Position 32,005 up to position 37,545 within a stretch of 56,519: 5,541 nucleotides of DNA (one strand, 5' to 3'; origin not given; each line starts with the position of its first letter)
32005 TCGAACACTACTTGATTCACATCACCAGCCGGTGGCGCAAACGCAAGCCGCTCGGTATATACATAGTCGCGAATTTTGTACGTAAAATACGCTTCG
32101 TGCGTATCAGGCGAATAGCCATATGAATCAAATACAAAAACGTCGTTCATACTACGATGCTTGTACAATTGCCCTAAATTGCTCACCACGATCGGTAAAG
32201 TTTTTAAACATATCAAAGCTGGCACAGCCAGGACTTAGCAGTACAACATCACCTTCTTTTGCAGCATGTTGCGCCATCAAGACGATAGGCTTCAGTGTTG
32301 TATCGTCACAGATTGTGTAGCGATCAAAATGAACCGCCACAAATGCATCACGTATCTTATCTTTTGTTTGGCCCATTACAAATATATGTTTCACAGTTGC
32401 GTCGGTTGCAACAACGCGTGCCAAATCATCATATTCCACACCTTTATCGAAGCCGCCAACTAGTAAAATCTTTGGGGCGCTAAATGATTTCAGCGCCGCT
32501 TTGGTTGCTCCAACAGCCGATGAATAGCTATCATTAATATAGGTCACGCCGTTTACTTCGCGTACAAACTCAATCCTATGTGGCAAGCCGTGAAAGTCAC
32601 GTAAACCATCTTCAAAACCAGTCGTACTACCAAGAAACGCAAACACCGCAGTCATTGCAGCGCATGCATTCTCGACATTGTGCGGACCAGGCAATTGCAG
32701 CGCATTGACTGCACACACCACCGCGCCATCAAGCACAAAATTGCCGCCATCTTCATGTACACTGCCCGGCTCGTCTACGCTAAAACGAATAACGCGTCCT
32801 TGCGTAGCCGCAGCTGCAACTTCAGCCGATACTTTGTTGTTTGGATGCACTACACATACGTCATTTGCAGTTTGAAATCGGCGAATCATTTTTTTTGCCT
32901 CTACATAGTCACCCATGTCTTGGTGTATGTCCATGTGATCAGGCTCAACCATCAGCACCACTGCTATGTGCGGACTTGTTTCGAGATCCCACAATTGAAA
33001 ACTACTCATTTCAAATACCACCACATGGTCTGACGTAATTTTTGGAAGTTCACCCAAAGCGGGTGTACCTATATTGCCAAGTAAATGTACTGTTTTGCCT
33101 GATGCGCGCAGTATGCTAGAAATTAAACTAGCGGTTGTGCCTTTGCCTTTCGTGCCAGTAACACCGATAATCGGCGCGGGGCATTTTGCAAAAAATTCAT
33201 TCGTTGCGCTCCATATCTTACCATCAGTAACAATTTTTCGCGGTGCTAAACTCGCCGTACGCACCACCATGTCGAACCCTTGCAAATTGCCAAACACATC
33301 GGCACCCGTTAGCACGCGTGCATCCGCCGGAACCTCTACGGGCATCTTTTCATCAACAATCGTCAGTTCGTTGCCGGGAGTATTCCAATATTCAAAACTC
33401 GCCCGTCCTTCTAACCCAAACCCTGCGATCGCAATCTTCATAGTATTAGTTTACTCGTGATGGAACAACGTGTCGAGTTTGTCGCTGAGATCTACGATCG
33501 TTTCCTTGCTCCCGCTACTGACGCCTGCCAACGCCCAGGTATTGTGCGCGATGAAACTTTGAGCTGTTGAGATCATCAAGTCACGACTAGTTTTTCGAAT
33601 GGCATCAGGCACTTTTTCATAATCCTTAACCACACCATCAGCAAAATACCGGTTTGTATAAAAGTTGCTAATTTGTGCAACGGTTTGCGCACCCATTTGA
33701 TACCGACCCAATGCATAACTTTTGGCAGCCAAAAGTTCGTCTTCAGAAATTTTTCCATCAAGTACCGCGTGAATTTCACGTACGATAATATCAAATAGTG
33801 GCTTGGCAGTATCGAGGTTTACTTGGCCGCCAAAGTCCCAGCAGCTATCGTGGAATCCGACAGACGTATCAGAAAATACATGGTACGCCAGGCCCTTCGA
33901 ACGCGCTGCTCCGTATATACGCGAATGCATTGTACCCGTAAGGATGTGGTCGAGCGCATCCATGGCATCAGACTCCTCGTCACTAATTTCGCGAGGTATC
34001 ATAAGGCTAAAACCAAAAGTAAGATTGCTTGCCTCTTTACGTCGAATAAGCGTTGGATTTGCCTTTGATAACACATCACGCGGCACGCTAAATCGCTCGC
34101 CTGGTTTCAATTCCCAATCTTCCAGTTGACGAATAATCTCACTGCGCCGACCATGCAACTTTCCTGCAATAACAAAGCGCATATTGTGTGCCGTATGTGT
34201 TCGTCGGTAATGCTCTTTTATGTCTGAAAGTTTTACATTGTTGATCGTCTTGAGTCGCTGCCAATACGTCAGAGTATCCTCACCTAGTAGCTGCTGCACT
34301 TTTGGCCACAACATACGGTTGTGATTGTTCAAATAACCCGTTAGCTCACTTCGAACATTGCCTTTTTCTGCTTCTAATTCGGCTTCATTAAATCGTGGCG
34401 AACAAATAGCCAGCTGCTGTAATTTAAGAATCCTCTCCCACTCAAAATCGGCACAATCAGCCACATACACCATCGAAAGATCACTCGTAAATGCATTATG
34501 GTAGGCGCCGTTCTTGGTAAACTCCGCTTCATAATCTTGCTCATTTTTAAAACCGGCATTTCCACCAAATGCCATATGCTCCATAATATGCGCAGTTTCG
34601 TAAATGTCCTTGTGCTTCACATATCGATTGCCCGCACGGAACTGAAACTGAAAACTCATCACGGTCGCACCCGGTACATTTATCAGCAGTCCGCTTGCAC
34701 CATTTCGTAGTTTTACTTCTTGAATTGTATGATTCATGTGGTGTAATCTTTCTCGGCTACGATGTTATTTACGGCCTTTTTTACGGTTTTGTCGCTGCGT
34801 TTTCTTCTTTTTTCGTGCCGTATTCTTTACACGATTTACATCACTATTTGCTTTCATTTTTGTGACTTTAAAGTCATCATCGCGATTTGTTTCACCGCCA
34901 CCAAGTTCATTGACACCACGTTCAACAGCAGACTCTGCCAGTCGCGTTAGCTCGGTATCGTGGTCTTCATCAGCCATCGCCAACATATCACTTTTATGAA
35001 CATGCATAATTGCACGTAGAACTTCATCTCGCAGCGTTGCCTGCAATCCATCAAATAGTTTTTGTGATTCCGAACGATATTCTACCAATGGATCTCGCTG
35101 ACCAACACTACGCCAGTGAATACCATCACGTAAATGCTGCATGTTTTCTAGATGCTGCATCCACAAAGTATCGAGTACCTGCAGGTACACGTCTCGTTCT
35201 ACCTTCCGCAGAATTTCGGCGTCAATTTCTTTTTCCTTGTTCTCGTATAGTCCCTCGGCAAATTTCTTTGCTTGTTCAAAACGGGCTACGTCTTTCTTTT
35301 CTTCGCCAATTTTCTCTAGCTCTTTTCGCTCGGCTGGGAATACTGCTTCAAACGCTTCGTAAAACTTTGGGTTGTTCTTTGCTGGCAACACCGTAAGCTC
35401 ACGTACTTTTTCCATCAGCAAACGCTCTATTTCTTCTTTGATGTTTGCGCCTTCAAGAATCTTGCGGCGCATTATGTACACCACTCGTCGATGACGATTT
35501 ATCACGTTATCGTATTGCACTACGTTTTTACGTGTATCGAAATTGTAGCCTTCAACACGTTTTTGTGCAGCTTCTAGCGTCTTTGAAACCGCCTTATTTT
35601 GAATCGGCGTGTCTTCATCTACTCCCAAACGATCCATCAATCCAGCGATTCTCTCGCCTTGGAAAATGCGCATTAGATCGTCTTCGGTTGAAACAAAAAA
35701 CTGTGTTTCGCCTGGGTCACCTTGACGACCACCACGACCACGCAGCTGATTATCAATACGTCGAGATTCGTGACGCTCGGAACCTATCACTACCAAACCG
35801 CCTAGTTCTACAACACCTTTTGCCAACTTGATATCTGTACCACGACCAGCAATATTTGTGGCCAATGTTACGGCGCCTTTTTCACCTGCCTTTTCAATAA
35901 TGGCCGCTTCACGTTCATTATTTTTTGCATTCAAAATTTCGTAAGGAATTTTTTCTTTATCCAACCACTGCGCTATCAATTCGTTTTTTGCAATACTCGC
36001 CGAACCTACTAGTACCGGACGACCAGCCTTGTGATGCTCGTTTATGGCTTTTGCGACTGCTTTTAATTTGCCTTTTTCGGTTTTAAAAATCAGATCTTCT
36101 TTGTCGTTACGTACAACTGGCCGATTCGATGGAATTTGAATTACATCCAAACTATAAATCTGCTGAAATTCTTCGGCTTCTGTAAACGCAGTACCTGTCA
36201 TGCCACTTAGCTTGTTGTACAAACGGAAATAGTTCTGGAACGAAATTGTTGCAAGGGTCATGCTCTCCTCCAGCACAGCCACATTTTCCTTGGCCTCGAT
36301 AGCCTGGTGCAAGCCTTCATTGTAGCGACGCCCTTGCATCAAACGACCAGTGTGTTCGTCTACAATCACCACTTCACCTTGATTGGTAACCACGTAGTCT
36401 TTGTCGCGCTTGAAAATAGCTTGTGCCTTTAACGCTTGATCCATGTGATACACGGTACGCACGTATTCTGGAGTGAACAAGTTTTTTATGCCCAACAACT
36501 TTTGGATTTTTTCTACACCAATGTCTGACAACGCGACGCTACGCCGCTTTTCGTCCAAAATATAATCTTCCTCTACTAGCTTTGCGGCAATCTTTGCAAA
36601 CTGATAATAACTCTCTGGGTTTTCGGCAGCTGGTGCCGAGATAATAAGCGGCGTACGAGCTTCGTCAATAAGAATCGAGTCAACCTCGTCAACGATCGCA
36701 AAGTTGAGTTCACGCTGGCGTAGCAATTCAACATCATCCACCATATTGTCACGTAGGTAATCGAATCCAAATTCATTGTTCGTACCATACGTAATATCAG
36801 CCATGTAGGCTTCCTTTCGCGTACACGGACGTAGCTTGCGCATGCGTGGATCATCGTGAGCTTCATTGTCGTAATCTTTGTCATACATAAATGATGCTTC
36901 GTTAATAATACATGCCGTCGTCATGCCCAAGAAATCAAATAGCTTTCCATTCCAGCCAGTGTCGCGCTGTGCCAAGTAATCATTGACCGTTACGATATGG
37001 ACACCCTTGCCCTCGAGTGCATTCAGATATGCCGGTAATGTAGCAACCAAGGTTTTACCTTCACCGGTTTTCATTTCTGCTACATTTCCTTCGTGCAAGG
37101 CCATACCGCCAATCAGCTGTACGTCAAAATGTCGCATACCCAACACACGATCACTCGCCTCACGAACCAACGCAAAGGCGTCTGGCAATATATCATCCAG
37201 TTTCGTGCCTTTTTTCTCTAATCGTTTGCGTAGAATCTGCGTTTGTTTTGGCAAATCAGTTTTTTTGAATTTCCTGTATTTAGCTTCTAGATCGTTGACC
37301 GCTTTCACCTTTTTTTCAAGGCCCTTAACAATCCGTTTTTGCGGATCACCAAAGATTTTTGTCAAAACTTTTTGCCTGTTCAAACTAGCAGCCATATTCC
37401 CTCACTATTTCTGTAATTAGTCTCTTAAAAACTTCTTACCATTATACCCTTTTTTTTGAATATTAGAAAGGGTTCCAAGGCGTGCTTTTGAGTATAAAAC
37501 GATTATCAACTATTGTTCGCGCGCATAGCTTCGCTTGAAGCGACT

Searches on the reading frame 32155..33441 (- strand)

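Call 50: search_protein_families(library=pfam, proteins=[window:32155-33441:-], max_evalue=0.00001)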
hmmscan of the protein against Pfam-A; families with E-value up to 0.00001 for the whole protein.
window:32155-33441:- (429 aa): 2 families
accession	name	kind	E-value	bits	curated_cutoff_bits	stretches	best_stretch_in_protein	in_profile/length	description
PF08245.18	Mur_ligase_M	-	3.5e-26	92.8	24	1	94-265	1-199/200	Mur ligase middle domain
PF02875.26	Mur_ligase_C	-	1.7e-11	45.5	28.4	1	288-404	1-125/127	Mur ligase, glutamate ligase domain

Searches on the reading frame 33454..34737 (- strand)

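Call 50: search_protein_families(library=pfam, proteins=[window:33454-34737:-], max_evalue=0.00001)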
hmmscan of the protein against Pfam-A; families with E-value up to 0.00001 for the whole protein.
window:33454-34737:- (428 aa): 2 families
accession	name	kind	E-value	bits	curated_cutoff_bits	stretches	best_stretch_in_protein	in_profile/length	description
PF05193.26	Peptidase_M16_C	-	2.6e-16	60.5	23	1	168-340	2-179/181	Peptidase M16 inactive domain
PF00675.25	Peptidase_M16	-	9.5e-14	52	22.3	1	25-143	11-127/149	Insulinase (Peptidase family M16)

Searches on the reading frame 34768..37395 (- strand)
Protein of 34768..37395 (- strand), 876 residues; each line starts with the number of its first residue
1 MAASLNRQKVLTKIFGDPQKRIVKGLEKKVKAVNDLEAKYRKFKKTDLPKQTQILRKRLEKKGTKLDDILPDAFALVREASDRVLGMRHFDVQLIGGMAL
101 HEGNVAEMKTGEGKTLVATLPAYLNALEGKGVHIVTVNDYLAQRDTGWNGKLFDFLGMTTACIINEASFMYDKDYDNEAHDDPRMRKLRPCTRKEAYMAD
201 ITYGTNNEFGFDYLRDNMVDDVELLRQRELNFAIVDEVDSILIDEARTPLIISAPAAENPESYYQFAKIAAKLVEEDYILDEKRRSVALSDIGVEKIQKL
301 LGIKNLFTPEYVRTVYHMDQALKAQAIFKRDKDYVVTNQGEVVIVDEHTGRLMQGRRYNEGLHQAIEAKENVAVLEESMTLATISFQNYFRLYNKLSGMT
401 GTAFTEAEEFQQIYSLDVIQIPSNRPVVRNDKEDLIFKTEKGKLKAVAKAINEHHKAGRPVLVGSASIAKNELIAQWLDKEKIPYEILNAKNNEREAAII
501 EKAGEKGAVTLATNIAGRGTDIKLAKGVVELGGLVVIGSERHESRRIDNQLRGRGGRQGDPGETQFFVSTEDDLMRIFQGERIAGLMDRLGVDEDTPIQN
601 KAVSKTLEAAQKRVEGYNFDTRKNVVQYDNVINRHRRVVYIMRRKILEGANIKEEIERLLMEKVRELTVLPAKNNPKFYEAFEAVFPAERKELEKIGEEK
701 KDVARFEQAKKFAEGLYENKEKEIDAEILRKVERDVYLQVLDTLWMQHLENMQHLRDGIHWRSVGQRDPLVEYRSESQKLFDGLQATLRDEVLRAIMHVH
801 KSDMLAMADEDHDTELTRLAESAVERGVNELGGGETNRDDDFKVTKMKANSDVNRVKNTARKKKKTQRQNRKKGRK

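Call 50: search_protein_families(library=pfam, proteins=[window:34768-37395:-], max_evalue=0.00001)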
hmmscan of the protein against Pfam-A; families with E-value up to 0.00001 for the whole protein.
window:34768-37395:- (876 aa): 5 families
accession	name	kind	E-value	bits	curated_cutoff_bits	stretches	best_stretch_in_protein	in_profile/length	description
PF07517.20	SecA_DEAD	-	1.4e-119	399.1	24.6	1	12-411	2-290/290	SecA DEAD-like domain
PF21090.3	P-loop_SecA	-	8e-70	235.1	27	2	426-525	1-100/205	SecA P-loop domain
PF07516.18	SecA_SW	-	2.9e-51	174.8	26.7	1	597-799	1-199/200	SecA Wing and Scaffold domain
PF01043.26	SecA_PP_bind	-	2.2e-37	128.5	23.5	1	260-367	3-110/110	SecA preprotein cross-linking domain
PF00271.37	Helicase_C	-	3.9e-06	27.5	23.5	0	443-559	2-110/110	Helicase conserved C-terminal domain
